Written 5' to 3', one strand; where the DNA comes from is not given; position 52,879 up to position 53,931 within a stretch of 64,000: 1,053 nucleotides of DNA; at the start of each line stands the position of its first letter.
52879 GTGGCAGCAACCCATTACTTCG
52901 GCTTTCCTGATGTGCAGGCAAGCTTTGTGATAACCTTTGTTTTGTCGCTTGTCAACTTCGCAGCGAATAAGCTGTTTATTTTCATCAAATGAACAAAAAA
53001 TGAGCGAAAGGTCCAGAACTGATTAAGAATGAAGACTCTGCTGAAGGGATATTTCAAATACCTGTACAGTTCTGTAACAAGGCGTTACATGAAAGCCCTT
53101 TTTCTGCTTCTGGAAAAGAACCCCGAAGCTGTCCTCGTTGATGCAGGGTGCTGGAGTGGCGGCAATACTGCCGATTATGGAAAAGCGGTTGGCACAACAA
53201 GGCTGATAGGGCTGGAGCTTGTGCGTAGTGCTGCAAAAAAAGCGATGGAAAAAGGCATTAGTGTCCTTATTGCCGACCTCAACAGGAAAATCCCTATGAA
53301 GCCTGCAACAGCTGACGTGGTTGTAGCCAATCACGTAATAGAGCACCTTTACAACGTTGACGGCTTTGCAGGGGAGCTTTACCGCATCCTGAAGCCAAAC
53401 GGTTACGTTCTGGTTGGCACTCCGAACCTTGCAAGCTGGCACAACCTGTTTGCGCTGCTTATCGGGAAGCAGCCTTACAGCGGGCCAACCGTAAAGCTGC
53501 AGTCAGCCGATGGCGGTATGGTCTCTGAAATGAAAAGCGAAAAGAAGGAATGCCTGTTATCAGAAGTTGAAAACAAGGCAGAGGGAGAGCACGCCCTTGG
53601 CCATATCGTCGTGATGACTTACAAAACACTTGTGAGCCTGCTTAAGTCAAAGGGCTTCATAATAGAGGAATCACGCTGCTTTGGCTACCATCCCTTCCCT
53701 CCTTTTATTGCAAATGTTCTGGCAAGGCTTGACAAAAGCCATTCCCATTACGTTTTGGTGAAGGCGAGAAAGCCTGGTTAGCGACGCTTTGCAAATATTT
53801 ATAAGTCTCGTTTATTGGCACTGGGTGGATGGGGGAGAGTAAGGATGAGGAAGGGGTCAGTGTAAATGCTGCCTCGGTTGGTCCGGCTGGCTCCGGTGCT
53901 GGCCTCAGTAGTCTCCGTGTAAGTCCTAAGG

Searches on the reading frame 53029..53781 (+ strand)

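Call 69: search_protein_families(library=pfam, proteins=[window:53029-53781:+])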
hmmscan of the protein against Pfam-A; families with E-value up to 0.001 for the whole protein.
window:53029-53781:+ (250 aa): 6 families
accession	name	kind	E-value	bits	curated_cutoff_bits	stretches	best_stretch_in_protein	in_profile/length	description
PF08241.18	Methyltransf_11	-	2.1e-13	51.2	21.2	1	37-128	1-94/95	Methyltransferase domain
PF13489.12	Methyltransf_23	-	4e-13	49.9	27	1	24-210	12-159/164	Methyltransferase domain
PF13649.12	Methyltransf_25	-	6.5e-09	36.8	27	1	37-125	2-97/97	Methyltransferase domain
PF08242.18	Methyltransf_12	-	4e-08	34.3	30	1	37-126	1-97/98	Methyltransferase domain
PF13847.12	Methyltransf_31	-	3.4e-07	30.5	27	1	62-136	34-116/145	Methyltransferase domain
PF07021.18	MetW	-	0.00013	22.1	21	1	36-149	17-128/193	Methionine biosynthesis protein MetW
